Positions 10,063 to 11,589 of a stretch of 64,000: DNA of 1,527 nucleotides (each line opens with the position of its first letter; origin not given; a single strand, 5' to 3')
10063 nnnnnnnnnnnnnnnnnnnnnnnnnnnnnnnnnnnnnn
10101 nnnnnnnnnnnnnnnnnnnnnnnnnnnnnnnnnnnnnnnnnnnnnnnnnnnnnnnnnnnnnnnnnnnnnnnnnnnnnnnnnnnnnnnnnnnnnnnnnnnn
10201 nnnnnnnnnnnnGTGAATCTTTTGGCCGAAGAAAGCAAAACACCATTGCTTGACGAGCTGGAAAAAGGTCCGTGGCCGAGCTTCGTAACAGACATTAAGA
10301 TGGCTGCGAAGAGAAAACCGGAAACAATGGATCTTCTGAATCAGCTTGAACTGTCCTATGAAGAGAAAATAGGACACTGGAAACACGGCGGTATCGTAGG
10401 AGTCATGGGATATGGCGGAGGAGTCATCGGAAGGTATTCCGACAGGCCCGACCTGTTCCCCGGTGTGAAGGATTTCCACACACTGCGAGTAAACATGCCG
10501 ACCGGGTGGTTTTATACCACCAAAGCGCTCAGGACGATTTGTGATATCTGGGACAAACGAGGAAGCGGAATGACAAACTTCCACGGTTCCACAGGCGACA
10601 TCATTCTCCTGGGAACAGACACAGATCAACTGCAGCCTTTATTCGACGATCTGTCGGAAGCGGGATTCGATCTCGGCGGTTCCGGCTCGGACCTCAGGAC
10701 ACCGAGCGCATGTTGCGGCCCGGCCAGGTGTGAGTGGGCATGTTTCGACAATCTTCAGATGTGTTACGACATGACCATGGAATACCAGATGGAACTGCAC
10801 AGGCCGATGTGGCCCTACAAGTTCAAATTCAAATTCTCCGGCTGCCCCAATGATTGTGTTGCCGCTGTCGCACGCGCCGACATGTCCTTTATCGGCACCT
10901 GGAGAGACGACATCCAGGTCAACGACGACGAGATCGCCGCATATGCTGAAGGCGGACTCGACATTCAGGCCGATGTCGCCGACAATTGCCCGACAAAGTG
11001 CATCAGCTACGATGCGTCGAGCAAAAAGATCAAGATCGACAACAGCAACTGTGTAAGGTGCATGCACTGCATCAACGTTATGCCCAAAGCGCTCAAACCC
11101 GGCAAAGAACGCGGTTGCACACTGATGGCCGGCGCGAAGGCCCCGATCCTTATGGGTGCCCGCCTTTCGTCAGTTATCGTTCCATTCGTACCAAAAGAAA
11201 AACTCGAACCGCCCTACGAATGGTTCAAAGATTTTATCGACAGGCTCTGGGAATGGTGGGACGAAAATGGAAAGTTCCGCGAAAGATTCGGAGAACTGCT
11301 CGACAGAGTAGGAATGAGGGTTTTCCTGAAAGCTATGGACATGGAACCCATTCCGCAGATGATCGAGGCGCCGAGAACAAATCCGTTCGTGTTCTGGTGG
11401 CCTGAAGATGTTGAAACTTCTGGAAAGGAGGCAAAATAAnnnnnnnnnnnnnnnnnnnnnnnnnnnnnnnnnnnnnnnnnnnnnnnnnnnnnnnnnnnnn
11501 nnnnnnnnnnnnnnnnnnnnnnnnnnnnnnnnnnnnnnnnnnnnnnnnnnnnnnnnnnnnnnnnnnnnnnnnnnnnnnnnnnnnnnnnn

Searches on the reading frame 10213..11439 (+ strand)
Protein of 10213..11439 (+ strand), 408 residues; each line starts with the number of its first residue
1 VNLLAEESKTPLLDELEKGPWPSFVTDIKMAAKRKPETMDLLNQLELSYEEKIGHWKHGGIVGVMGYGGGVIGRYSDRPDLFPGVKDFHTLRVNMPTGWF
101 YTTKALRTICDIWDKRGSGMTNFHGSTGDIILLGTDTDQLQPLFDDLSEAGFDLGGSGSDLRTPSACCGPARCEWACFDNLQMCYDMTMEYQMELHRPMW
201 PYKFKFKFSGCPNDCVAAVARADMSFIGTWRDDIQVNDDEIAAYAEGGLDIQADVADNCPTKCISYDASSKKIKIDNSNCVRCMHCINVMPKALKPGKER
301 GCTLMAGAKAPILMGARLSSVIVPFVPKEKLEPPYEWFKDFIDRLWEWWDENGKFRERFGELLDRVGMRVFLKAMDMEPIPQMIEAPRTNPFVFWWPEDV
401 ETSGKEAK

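Call 21: search_protein_families(library=pfam, proteins=[window:10213-11439:+], max_evalue=0.00001)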
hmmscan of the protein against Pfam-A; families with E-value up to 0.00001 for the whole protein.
window:10213-11439:+ (408 aa): 2 families
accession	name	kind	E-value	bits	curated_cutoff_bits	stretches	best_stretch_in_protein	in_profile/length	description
PF01077.27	NIR_SIR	-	3.4e-35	121.3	27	1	157-376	1-151/158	Nitrite and sulphite reductase 4Fe-4S domain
PF03460.22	NIR_SIR_ferr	-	1.3e-08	34.9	24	1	86-149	7-68/69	Nitrite/Sulfite reductase ferredoxin-like half domain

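Call 47: search_protein_families(library=ncbifam, proteins=[window:10213-11439:+], max_evalue=0.00001)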
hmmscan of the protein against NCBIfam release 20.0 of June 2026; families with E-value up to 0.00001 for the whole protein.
window:10213-11439:+ (408 aa): 5 families
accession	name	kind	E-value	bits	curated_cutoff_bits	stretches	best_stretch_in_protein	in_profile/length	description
TIGR02064.1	dsrA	equivalog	1.3e-167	557.8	392.85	1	13-405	1-396/402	dissimilatory-type sulfite reductase subunit alpha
TIGR02066.1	dsrB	equivalog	5e-34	117.8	341.5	1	89-388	31-324/341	dissimilatory-type sulfite reductase subunit beta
TIGR02912.1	sulfite_red_C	equivalog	6.6e-09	35.2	324.1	1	139-373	76-294/314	sulfite reductase subunit C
TIGR02374.1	nitri_red_nirB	equivalog_domain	3.1e-07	29.2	578.35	1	102-228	572-692/794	nitrite reductase large subunit NirB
NF011565.0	PRK14989.1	subfamily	1.8e-06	26.3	883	1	120-228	594-697/847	nitrite reductase large subunit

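Call 59: find_homologous_proteins(query=window:10213-11439:+, max_evalue=1e-30)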
Query window:10213-11439:+ (408 aa): 7999 proteins with E <= 1e-30 among 8000 candidates; the best 120 are listed.
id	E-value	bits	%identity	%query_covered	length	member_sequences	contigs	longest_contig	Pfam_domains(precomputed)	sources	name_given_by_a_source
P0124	1.0e-274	929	93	99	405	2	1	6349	PF01077.28,PF03460.23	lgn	-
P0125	6.1e-247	838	84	98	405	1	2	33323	PF01077.28,PF03460.23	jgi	-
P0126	4.6e-237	805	80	99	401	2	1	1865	PF01077.28,PF03460.23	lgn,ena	-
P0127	5.7e-230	782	81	97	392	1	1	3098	PF01077.28,PF03460.23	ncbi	ncbi:MAG: dissimilatory-type sulfite reductase subunit alpha [Candidatus Latescibacterota bacterium]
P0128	1.9e-214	731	74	99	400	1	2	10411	PF01077.28,PF03460.23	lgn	-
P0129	1.3e-211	721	70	99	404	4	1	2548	PF01077.28,PF03460.23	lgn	-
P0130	4.1e-211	720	73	97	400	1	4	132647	PF01077.28,PF03460.23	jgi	-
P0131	5.2e-211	719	72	99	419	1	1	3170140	PF01077.28,PF03460.23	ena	-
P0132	1.2e-210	718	72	99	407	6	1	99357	PF01077.28,PF03460.23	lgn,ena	-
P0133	1.7e-210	718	73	97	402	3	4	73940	PF01077.28,PF03460.23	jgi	-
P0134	1.5e-208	711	72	99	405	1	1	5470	PF01077.28,PF03460.23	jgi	-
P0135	1.9e-207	708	73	97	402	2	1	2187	PF01077.28,PF03460.23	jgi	-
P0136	2.9e-207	707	73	98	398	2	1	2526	PF01077.28,PF03460.23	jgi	-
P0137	5.1e-207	706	71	98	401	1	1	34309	PF01077.28,PF03460.23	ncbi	-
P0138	7.1e-207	706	72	97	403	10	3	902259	PF01077.28,PF03460.23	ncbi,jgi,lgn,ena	-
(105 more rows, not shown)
